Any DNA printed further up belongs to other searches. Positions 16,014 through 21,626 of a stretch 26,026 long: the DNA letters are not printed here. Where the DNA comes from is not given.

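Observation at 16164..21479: Stand-alone 1771-aa DUF4011–SF1 helicase–Vsr/DUF559 nuclease fusion: candidate single-gene antiphage (Hhe-like) system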

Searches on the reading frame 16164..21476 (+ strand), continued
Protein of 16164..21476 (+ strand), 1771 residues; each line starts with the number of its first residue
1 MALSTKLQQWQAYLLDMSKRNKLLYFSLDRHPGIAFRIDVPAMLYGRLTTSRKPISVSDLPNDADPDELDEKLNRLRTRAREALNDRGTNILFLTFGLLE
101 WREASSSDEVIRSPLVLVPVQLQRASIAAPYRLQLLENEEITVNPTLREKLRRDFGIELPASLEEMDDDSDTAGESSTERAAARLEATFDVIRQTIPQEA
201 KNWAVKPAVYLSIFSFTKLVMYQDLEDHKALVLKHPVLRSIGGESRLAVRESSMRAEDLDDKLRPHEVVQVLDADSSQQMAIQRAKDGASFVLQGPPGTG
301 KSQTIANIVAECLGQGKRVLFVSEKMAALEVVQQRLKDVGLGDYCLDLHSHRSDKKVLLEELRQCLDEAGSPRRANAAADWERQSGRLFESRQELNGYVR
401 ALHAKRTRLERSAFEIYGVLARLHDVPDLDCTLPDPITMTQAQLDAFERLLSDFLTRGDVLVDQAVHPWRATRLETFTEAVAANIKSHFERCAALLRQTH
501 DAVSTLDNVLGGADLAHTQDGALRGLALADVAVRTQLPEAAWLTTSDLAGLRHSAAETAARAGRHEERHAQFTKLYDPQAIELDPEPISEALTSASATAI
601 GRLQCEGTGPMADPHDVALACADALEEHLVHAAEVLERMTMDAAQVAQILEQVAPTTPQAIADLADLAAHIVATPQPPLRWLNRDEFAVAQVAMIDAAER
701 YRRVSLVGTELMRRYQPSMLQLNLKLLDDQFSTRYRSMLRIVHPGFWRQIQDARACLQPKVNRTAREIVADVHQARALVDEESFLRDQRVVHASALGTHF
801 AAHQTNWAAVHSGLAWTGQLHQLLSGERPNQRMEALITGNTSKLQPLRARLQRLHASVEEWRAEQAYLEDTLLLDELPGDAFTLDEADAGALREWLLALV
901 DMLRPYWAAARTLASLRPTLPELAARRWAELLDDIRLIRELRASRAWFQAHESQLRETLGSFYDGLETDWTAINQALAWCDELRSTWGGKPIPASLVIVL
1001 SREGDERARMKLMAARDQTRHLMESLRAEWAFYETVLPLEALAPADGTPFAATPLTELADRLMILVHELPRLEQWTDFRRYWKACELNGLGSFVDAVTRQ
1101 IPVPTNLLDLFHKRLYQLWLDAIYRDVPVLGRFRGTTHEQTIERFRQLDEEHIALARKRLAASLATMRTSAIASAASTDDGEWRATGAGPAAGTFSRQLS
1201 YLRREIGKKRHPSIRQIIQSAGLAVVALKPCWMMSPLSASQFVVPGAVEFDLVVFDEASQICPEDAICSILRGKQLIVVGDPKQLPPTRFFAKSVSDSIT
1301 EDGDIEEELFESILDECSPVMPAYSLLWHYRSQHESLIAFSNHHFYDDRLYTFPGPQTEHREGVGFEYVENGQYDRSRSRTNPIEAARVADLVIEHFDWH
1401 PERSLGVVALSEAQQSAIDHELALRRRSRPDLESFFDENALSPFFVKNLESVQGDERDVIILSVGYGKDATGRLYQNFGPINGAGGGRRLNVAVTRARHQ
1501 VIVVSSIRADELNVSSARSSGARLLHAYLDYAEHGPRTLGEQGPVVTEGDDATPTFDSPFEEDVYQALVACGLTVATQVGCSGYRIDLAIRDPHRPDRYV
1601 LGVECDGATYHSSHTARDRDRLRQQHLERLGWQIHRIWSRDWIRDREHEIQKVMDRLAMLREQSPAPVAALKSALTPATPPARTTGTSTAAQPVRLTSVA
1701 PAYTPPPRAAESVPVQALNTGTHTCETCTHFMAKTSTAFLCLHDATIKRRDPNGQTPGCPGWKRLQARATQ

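Call 25: search_solved_structures(query=window:16164-21476:+, max_evalue=0.001)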
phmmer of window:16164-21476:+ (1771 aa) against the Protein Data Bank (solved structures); distinct sequences matched with E-value up to 0.001: 14.
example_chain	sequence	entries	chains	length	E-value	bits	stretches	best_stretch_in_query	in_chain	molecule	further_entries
4b3f_X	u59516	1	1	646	1e-10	42.8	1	1193-1508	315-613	DNA-BINDING PROTEIN SMUBP-2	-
4b3g_A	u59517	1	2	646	1e-10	42.8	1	1193-1508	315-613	DNA-BINDING PROTEIN SMUBP-2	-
2xzo_A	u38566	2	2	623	1.2e-10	42.7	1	1248-1509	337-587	REGULATOR OF NONSENSE TRANSCRIPTS 1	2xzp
2gjk_A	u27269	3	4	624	1.2e-10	42.6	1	1248-1509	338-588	Regulator of nonsense transcripts 1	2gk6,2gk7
6ej5_A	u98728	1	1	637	1.3e-10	42.5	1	1248-1509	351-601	Regulator of nonsense transcripts 1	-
9qwn_A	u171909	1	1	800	2.6e-10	41.5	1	1248-1509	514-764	Isoform 2 of Regulator of nonsense transcripts 1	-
2wjv_A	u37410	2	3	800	2.7e-10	41.4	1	1248-1509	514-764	REGULATOR OF NONSENSE TRANSCRIPTS 1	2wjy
5mzn_A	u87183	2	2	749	9.1e-10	39.7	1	1232-1505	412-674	Helicase SEN1,Helicase SEN1 | Helicase SEN1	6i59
8ram_O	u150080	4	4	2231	1.7e-08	35.5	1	1231-1505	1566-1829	Helicase SEN1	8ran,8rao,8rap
8rd3_A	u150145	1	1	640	2.8e-07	31.4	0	1249-1509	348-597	ATP-dependent helicase NAM7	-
2xzl_A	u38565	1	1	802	6.1e-07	30.3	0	1249-1509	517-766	ATP-DEPENDENT HELICASE NAM7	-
8ftm_A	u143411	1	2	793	6.2e-07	30.3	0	1244-1291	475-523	5'-3' RNA helicase-like protein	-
9qdq_A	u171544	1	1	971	1.1e-06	29.5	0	273-347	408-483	ATP-dependent helicase NAM7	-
8fth_A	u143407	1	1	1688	3.3e-06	27.9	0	1245-1291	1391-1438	5'-3' RNA helicase-like protein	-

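Call 26: search_protein_families(library=ncbifam, proteins=[window:16164-21476:+], max_evalue=0.01)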
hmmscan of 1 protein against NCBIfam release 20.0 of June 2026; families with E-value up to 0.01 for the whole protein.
window:16164-21476:+ (1771 aa): 8 families
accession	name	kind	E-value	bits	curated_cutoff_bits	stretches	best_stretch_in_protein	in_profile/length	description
NF058533.1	antiphage_ProA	equivalog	0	1277.4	1500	4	891-1690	959-1731/1903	anti-phage protein ProA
NF042953.1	Hhe_antiphage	equivalog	1.7e-284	947.4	2000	3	1055-1666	1101-1689/1797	DUF4011 domain-containing anti-phage protein Hhe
TIGR00376.1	TIGR00376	hypoth_equivalog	1e-28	100.2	348.9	3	1249-1351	363-454/639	IGHMBP2 family helicase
NF040671.1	PLuB_AAA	exception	9.3e-25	86.2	999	2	1246-1507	959-1232/1256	PLuB system helicase-like protein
TIGR01448.2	helicase_RecD2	equivalog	1.3e-07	30.2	500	1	254-320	297-363/713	SF1B family DNA helicase RecD2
TIGR01447.1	recD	equivalog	8.9e-05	21.2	310.15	0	268-312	143-187/597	exodeoxyribonuclease V subunit alpha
NF004069.0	PRK05580.2-1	equivalog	0.00084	17.9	767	1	274-356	112-193/612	primosomal protein N'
NF005931.1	PRK07952.1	equivalog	0.0028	17.2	357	1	277-323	88-134/246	replicative helicase loader DnaC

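Call 33: find_encoding_contigs(protein=P0001, flank=10000, max_places=3)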
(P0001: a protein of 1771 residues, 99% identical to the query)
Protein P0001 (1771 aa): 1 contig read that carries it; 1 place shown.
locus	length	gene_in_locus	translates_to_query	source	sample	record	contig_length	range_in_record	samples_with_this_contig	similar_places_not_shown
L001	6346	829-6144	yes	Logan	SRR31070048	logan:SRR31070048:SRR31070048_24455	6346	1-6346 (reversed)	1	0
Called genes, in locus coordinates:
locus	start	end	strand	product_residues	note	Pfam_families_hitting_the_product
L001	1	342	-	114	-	?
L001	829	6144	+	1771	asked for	PF13195:DUF4011, PF13604:AAA_30 (faint), PF13086:AAA_11 (weak), PF13245:AAA_19 (faint), PF13086:AAA_11, PF13087:AAA_12, PF18741:MTES_1575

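Call 34: find_encoding_contigs(protein=P0002, flank=10000, max_places=3)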
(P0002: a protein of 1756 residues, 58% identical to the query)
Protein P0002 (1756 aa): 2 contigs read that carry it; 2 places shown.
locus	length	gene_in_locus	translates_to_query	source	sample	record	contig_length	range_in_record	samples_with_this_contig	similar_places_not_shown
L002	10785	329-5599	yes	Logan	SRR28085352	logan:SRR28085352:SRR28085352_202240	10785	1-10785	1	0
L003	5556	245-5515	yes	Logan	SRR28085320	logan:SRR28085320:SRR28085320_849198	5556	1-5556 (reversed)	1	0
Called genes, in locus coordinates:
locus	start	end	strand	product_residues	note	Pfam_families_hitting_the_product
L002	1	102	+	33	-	?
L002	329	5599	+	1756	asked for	PF13195:DUF4011, PF13604:AAA_30 (faint), PF13086:AAA_11 (weak), PF13245:AAA_19 (faint), PF13086:AAA_11, PF13087:AAA_12, PF18741:MTES_1575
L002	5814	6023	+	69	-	PF00403:HMA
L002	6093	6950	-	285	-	-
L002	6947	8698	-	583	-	PF13367:PrsW-protease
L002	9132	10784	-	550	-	?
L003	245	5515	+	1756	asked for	PF13195:DUF4011, PF13604:AAA_30 (faint), PF13086:AAA_11 (weak), PF13245:AAA_19 (faint), PF13086:AAA_11, PF13087:AAA_12, PF18741:MTES_1575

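Call 35: find_encoding_contigs(protein=P0003, flank=10000, max_places=3)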
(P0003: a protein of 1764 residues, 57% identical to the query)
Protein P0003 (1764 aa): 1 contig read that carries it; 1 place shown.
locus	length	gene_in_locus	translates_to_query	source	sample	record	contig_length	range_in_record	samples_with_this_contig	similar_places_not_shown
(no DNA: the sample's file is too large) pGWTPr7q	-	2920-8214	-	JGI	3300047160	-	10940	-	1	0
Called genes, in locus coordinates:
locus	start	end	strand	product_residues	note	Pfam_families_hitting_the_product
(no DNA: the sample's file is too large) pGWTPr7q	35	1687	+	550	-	PF00009:GTP_EFTU (weak), PF22042:EF-G_D2, PF03144:GTP_EFTU_D2 (weak), PF14492:EFG_III, PF03764:EFG_IV, PF00679:EFG_C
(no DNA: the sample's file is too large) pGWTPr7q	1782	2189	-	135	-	-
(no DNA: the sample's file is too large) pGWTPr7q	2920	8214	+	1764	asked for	PF13195:DUF4011, PF13604:AAA_30 (faint), PF13245:AAA_19 (faint), PF13086:AAA_11, PF13087:AAA_12, PF18741:MTES_1575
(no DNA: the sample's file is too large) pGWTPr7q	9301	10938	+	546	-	?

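Call 36: find_encoding_contigs(protein=P0005, flank=10000, max_places=2)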
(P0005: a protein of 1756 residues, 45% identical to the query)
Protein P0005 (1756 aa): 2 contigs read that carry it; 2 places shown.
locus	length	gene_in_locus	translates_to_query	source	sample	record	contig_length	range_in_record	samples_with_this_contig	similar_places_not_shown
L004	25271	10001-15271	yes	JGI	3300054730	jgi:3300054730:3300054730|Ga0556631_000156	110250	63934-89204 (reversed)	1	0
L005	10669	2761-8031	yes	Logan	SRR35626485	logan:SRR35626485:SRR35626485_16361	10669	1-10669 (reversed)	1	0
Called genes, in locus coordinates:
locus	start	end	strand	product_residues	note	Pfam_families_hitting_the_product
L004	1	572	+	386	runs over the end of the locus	PF05222:AlaDh_PNT_N, PF02826:2-Hacid_dh_C (faint), PF01262:AlaDh_PNT_C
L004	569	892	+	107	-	PF12769:PNTB_4TM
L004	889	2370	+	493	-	PF02233:PNTB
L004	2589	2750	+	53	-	-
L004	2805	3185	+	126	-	PF00198:2-oxoacid_dh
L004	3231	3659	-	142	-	-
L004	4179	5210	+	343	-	-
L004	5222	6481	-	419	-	PF02403:Seryl_tRNA_N, PF00587:tRNA-synt_2b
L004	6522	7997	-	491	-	PF01336:tRNA_anti-codon, PF00152:tRNA-synt_2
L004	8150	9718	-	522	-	PF00749:tRNA-synt_1c, PF19269:Anticodon_2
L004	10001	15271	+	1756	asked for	PF13195:DUF4011, PF13086:AAA_11 (weak), PF13604:AAA_30 (faint), PF13245:AAA_19 (faint), PF13086:AAA_11, PF13087:AAA_12, PF18741:MTES_1575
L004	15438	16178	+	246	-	PF18306:LDcluster4, PF03641:Lysine_decarbox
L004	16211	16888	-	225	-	PF00596:Aldolase_II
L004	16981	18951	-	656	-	PF00083:Sugar_tr, PF07690:MFS_1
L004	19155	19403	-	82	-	PF01910:Thiamine_BP (weak)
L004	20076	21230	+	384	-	PF02771:Acyl-CoA_dh_N, PF02770:Acyl-CoA_dh_M, PF00441:Acyl-CoA_dh_1, PF22924:ACOX_C_alpha1 (weak), PF08028:Acyl-CoA_dh_2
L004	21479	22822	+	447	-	PF01590:GAF, PF13185:GAF_2, PF13492:GAF_3 (weak), PF07730:HisKA_3, PF02518:HATPase_c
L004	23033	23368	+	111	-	-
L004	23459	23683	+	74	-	-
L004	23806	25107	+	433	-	PF16491:Peptidase_M48_N, PF01435:Peptidase_M48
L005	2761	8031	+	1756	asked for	PF13195:DUF4011, PF13086:AAA_11 (weak), PF13604:AAA_30 (faint), PF13245:AAA_19 (faint), PF13086:AAA_11, PF13087:AAA_12, PF18741:MTES_1575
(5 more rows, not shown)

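Call 37: find_encoding_contigs(protein=P0016, flank=10000, max_places=2)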
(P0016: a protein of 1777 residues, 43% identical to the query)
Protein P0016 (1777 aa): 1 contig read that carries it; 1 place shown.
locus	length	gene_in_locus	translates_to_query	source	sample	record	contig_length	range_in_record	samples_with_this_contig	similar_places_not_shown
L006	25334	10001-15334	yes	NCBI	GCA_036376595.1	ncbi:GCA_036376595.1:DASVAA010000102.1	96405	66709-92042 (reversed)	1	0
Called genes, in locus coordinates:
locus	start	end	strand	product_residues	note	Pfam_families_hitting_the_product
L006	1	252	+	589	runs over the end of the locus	PF17297:PEPCK_N, PF00821:PEPCK_GTP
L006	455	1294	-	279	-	PF00561:Abhydrolase_1, PF12146:Hydrolase_4, PF12697:Abhydrolase_6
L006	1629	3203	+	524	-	PF00155:Aminotran_1_2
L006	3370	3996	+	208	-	PF01564:Spermine_synth (weak), PF08241:Methyltransf_11 (weak), PF13649:Methyltransf_25 (weak)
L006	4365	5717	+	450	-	PF21269:TreT_GT1, PF00534:Glycos_transf_1, PF13692:Glyco_trans_1_4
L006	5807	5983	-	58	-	-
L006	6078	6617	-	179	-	-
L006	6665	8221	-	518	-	PF02446:Glyco_hydro_77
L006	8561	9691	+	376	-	PF00005:ABC_tran, PF17912:OB_MalK, PF08402:TOBE_2, PF03459:TOBE (weak)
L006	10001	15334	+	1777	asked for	PF13195:DUF4011, PF13245:AAA_19 (faint), PF13604:AAA_30 (faint), PF13086:AAA_11, PF13087:AAA_12, PF18741:MTES_1575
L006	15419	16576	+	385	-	-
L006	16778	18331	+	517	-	PF00749:tRNA-synt_1c, PF19269:Anticodon_2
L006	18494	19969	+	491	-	PF01336:tRNA_anti-codon, PF00152:tRNA-synt_2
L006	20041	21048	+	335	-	PF00753:Lactamase_B (weak), PF23023:Anti-Pycsar_Apyc1 (weak), PF12706:Lactamase_B_2 (weak)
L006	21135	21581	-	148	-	PF00072:Response_reg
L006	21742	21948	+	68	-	PF24113:DUF7387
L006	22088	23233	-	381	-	PF03033:Glyco_transf_28, PF04101:Glyco_tran_28_C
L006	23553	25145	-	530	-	PF00749:tRNA-synt_1c, PF19269:Anticodon_2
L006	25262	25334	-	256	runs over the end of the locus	PF01128:IspD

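Call 38: find_encoding_contigs(protein=P0022, flank=10000, max_places=2)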
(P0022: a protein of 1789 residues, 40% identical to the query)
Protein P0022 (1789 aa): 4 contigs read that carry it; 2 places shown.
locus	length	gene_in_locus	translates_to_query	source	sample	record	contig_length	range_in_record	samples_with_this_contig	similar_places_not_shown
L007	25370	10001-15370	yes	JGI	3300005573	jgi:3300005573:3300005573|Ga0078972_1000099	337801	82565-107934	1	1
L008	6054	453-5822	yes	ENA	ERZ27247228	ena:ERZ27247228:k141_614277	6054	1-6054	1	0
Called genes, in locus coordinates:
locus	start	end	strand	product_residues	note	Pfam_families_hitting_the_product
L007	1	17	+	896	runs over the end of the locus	PF02534:T4SS-DNA_transf (faint), PF01935:DUF87, PF10412:TrwB_AAD_bind (weak)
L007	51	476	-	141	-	-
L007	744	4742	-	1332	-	PF06114:Peptidase_M78, PF00580:UvrD-helicase, PF13245:AAA_19, PF13604:AAA_30 (faint), PF13361:UvrD_C, PF13538:UvrD_C_2 (faint), PF12705:PDDEXK_1 (weak)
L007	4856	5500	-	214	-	-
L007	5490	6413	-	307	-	PF04545:Sigma70_r4 (weak), PF08281:Sigma70_r4_2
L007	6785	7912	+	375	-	PF13349:DUF4097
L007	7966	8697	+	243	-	PF04893:Yip1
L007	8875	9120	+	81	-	-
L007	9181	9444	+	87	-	PF12837:Fer4_6 (faint), PF13237:Fer4_10 (weak), PF14697:Fer4_21 (faint), PF13183:Fer4_8 (faint), PF12838:Fer4_7, PF13187:Fer4_9 (weak), PF12797:Fer4_2 (weak), PF00037:Fer4, +2 more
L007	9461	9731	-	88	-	-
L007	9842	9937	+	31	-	-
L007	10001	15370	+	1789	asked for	PF13195:DUF4011, PF13086:AAA_11, PF13245:AAA_19 (faint), PF13604:AAA_30 (faint), PF13086:AAA_11, PF13087:AAA_12, PF18741:MTES_1575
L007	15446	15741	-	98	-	-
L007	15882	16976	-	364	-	-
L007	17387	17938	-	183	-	-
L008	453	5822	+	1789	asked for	PF13195:DUF4011, PF13086:AAA_11, PF13245:AAA_19 (faint), PF13604:AAA_30 (faint), PF13086:AAA_11, PF13087:AAA_12, PF18741:MTES_1575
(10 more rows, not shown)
